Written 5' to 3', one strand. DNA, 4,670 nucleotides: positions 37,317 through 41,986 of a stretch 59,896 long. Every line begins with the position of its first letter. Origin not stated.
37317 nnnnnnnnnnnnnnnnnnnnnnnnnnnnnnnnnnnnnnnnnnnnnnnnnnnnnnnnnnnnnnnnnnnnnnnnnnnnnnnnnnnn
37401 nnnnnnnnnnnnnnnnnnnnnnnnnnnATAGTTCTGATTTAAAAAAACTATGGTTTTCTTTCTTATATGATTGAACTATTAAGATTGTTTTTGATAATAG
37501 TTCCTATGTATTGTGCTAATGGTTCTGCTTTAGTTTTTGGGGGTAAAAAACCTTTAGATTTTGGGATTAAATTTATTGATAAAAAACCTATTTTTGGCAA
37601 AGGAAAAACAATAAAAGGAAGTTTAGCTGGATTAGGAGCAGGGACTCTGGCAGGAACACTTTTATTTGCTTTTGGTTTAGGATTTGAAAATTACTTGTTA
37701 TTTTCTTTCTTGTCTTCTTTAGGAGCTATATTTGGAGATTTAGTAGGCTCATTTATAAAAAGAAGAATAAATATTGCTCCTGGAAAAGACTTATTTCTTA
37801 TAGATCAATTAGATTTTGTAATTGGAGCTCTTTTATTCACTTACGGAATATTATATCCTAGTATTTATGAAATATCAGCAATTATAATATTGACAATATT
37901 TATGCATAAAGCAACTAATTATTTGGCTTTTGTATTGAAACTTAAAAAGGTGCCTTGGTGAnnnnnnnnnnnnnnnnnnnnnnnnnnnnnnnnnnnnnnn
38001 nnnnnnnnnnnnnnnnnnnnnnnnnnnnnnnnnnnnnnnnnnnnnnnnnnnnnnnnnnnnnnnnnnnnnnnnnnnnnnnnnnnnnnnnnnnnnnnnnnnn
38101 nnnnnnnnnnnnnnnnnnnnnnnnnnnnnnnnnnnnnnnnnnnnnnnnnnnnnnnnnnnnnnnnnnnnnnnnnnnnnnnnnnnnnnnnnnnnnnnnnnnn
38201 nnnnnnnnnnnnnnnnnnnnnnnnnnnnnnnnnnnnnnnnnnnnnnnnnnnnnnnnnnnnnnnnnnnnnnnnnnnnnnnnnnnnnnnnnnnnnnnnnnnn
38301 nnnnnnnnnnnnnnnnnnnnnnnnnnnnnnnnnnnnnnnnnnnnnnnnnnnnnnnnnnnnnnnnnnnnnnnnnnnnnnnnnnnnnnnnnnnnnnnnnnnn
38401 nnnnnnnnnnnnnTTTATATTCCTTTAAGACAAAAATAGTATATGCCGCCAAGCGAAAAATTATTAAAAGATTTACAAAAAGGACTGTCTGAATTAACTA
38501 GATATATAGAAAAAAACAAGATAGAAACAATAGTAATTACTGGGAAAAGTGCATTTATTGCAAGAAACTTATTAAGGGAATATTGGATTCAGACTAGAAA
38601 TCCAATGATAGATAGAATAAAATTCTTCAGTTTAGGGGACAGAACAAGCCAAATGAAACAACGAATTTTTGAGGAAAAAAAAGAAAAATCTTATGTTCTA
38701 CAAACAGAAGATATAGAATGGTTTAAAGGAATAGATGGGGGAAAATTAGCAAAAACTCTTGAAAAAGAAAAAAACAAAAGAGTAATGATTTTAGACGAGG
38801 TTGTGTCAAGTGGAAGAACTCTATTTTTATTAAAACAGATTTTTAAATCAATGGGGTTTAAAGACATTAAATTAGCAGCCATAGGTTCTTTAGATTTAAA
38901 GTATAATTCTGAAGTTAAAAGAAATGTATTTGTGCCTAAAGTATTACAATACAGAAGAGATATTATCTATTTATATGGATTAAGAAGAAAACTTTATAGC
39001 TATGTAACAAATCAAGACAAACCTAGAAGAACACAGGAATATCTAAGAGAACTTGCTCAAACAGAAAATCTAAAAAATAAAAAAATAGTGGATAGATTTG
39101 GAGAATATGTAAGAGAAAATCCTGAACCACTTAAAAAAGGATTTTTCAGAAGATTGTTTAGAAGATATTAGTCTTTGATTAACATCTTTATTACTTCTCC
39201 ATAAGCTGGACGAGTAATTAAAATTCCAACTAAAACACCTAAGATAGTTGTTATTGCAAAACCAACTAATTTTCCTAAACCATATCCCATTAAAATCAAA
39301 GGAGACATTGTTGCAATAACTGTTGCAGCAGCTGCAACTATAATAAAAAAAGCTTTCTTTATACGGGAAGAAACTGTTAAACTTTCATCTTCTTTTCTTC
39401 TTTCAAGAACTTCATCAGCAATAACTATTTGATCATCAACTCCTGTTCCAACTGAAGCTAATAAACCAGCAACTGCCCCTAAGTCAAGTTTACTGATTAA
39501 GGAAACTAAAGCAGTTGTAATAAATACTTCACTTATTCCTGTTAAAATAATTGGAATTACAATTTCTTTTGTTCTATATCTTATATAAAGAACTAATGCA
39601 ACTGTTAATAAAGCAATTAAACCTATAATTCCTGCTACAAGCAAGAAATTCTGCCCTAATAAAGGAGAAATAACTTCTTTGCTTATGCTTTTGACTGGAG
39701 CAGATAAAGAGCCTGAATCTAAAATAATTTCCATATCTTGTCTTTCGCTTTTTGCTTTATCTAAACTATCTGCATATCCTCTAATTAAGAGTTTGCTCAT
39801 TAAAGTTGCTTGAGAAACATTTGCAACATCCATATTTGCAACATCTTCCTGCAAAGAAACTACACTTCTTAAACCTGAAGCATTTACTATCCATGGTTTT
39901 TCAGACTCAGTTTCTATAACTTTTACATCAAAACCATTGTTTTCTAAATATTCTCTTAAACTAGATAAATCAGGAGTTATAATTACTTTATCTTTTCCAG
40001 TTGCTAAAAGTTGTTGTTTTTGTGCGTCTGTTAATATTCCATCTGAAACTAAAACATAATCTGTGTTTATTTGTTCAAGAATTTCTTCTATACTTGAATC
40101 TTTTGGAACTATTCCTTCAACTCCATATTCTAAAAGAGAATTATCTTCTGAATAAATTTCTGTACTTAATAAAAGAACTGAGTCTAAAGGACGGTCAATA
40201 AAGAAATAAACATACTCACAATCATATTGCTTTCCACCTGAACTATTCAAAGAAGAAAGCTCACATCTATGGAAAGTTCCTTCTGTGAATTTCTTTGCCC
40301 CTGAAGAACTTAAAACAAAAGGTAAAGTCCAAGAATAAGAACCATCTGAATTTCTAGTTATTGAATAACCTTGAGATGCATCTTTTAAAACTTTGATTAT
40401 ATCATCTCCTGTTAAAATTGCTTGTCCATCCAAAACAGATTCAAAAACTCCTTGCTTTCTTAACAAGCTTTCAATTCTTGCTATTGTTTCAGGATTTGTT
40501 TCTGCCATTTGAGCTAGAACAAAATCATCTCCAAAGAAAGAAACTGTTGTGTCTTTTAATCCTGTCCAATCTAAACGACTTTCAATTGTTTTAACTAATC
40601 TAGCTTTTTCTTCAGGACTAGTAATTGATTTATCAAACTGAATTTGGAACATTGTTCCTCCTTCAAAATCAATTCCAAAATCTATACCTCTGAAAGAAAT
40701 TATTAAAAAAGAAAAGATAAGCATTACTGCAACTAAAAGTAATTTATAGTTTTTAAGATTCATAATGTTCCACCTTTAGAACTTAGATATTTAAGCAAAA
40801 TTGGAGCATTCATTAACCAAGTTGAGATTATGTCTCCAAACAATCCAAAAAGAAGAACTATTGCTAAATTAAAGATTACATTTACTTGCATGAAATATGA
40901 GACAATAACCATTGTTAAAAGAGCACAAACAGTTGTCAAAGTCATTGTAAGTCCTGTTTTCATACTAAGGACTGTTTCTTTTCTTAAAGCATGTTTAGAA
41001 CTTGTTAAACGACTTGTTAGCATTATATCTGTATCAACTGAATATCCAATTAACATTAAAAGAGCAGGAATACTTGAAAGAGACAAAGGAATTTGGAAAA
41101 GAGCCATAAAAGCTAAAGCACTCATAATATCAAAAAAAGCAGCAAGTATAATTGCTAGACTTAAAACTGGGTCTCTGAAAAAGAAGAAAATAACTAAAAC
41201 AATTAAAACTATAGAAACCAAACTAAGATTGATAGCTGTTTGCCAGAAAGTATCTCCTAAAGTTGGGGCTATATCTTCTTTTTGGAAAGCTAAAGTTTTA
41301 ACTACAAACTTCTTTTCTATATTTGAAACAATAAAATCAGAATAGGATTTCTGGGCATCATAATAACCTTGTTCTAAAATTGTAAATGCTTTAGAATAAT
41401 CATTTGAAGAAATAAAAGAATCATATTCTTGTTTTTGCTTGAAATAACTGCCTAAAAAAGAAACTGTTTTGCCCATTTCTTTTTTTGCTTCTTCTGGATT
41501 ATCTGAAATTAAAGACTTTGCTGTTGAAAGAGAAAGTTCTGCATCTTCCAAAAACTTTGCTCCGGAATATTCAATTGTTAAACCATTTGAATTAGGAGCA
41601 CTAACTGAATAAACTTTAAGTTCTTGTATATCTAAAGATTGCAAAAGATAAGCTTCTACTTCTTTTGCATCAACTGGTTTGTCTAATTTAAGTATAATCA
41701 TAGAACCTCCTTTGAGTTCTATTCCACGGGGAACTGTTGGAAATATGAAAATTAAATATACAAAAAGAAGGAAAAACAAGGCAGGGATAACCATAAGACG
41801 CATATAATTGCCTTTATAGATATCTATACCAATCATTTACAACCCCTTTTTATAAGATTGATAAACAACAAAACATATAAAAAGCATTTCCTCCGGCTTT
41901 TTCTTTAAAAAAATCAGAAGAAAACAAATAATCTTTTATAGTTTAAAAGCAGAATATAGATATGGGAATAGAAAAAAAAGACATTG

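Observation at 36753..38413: Lipid/surface module: DUF92 - CDP-archaeol synthase - mini archaeosortase-like protein, co-transcribed behind rps3ae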

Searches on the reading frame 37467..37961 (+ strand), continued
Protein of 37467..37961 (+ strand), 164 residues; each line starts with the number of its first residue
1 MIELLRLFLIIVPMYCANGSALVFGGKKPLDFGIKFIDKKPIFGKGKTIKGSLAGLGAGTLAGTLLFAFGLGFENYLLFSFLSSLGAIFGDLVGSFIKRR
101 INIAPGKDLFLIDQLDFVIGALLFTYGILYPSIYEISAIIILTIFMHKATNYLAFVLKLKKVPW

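Call 65: find_encoding_contigs(protein=P0089, flank=4000, max_places=1)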
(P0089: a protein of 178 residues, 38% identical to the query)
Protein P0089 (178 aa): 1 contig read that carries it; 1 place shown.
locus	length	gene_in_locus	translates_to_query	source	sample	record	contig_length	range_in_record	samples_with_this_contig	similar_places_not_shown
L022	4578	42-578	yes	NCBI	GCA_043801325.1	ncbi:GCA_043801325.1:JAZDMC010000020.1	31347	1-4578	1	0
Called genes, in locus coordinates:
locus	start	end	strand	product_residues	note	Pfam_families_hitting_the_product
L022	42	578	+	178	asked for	PF01864:CarS-like, PF01148:CTP_transf_1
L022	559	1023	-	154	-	-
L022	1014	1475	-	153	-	PF02502:LacAB_rpiB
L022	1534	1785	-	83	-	PF01866:Diphthamide_syn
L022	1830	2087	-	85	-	-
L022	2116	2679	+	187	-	PF24336:DUF7504 (weak)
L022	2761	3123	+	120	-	-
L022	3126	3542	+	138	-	-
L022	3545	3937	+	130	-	-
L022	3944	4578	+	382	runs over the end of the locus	-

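Call 66: find_encoding_contigs(protein=P0104, flank=4000, max_places=1)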
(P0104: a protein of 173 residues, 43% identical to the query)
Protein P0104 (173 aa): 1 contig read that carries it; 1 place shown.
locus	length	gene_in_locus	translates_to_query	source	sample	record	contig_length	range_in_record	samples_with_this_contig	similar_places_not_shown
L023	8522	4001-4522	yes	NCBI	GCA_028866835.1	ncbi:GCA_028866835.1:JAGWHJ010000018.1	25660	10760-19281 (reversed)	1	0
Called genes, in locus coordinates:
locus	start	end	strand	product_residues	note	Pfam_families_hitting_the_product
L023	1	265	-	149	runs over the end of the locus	-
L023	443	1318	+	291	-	PF09810:Exo5, PF12705:PDDEXK_1 (faint), PF09810:Exo5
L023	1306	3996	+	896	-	PF01411:tRNA-synt_2c, PF07973:tRNA_SAD (weak)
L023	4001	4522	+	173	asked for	PF01864:CarS-like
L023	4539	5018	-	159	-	-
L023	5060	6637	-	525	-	PF02163:Peptidase_M50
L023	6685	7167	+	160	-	PF24250:HVO_2718 (weak), PF01381:HTH_3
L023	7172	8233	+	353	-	PF00752:XPG_N, PF00867:XPG_I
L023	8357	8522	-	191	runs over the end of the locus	-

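Call 67: find_encoding_contigs(protein=P0079, flank=4000, max_places=1)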
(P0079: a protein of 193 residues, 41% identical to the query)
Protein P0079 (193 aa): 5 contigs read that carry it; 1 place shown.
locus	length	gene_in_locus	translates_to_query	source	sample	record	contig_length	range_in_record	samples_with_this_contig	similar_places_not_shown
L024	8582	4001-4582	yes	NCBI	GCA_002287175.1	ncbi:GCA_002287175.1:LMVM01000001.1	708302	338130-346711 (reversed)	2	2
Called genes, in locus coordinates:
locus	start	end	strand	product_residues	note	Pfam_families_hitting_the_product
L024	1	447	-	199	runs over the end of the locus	PF19769:CPxCG_zf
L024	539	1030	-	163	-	PF00694:Aconitase_C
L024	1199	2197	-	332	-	PF00288:GHMP_kinases_N, PF08544:GHMP_kinases_C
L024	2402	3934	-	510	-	PF23545:Zn_ribbon_HMPTM, PF04055:Radical_SAM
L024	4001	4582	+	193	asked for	PF01864:CarS-like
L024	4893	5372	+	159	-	PF00072:Response_reg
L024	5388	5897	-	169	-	PF07301:DUF1453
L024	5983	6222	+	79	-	-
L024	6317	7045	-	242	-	-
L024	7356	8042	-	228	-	-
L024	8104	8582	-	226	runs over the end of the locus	-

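Call 93: search_solved_structures(query=window:37467-37958:+, max_evalue=0.01)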
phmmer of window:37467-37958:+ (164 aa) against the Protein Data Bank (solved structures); distinct sequences matched with E-value up to 0.01: 1.
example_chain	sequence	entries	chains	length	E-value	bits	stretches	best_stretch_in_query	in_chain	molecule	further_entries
5guf_A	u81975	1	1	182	8.6e-31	110.5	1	4-164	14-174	CDP-archaeol synthase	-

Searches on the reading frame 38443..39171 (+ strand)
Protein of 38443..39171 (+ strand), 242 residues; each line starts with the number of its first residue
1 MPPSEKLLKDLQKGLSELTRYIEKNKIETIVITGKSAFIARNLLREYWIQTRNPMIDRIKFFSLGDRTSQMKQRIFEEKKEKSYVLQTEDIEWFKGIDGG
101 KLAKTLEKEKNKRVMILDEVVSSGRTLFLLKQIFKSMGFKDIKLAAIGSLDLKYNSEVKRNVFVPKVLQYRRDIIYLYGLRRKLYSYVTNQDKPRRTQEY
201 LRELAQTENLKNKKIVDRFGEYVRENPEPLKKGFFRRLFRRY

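Call 3: search_protein_families(library=pfam, proteins=[window:38443-39171:+], max_evalue=1)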
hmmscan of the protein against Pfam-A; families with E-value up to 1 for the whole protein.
window:38443-39171:+ (242 aa): 4 families
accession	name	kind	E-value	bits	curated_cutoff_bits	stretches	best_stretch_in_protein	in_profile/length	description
PF00156.33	Pribosyltran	-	1.3e-05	25.1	26.3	1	38-147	42-123/158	Phosphoribosyl transferase domain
PF13173.12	AAA_14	-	0.0098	16.3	27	1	71-159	19-108/129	AAA domain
PF24861.2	SUS_N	-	0.055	14.1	25.4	0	101-137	8-44/115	Sucrose synthase N-terminal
PF02201.23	SWIB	-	0.12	12.6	25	0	194-226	2-34/74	SWIB/MDM2 domain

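Call 4: search_protein_families(library=ncbifam, proteins=[window:38443-39171:+], max_evalue=1)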
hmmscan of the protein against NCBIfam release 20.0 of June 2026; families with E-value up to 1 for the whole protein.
window:38443-39171:+ (242 aa): 11 families
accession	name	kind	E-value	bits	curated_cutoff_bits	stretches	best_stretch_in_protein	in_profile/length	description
NF005592.0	PRK07322.1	subfamily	0.00025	20.5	143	1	105-147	114-156/180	adenine phosphoribosyltransferase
TIGR01203.1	HGPRTase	equivalog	0.0018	18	150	1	108-147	82-121/167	hypoxanthine phosphoribosyltransferase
NF002095.0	PRK00934.1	equivalog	0.0045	16.2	296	1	110-147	204-241/287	ribose-phosphate diphosphokinase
NF002620.0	PRK02277.1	subfamily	0.014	15.1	115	1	98-128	128-158/201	orotate phosphoribosyltransferase-like protein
NF004689.0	PRK06031.1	equivalog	0.03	13.6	175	1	109-146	152-189/233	phosphoribosyltransferase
NF005537.0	PRK07199.1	subfamily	0.03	13.4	322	1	107-147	207-247/301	ribose-phosphate diphosphokinase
NF002635.0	PRK02304.1-4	subfamily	0.039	13.5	146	1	109-139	113-143/188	adenine phosphoribosyltransferase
NF040646.1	HPT_Archaea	equivalog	0.042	13.4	200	1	83-140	86-143/184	hypoxanthine/guanine phosphoribosyltransferase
TIGR01251.1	ribP_PPkin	subfamily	0.045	12.7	113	1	110-146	209-245/309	ribose-phosphate diphosphokinase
NF006605.0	PRK09162.1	equivalog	0.059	12.7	181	1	109-148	96-135/183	hypoxanthine-guanine phosphoribosyltransferase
NF005299.0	PRK06827.1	subfamily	0.62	8.7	327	1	110-145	264-299/383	phosphoribosylpyrophosphate synthetase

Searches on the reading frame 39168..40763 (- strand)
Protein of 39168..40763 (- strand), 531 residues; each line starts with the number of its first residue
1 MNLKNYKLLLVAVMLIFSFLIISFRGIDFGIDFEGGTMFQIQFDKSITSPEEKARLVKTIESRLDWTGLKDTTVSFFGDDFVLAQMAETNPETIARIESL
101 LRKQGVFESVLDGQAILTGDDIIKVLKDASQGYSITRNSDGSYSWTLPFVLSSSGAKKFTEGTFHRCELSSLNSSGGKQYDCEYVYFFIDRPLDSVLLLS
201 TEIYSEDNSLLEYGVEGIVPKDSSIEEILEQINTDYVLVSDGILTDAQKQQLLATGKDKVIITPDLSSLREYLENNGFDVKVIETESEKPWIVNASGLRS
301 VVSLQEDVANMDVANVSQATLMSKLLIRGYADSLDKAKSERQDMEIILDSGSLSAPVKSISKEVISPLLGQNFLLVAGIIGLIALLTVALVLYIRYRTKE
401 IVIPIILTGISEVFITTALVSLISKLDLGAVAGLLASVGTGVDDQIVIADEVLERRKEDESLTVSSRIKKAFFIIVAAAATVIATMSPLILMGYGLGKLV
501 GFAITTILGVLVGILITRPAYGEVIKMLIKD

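Call 9: search_protein_families(library=pfam, proteins=[window:39168-40763:-], max_evalue=0.0001)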
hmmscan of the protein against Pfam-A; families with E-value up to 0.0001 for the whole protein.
window:39168-40763:- (531 aa): 2 families
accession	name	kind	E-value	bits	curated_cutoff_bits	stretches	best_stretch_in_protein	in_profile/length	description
PF02355.23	SecD_SecF_C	-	3.5e-13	49.8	20.5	1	357-515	13-173/189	Protein export membrane protein SecD/SecF, C-terminal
PF07549.19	Sec_GG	-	2.2e-08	33.8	20.3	1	21-46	2-27/28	SecD/SecF GG Motif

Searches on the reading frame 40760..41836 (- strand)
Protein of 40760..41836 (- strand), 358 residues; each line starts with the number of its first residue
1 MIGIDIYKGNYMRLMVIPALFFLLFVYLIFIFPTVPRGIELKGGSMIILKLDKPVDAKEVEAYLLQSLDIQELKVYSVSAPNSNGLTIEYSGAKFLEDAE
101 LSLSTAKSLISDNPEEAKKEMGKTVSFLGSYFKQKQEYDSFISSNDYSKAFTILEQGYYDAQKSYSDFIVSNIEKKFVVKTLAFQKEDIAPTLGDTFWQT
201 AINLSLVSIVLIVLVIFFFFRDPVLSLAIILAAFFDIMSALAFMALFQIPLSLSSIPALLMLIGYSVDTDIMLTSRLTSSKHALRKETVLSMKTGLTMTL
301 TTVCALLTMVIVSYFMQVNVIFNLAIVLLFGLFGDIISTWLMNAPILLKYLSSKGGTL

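Call 9: search_protein_families(library=pfam, proteins=[window:40760-41836:-], max_evalue=0.0001)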
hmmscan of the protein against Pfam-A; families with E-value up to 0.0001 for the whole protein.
window:40760-41836:- (358 aa): 1 family
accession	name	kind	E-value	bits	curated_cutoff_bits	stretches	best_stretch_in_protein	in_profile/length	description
PF02355.23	SecD_SecF_C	-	5.2e-31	108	20.5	1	175-350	7-186/189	Protein export membrane protein SecD/SecF, C-terminal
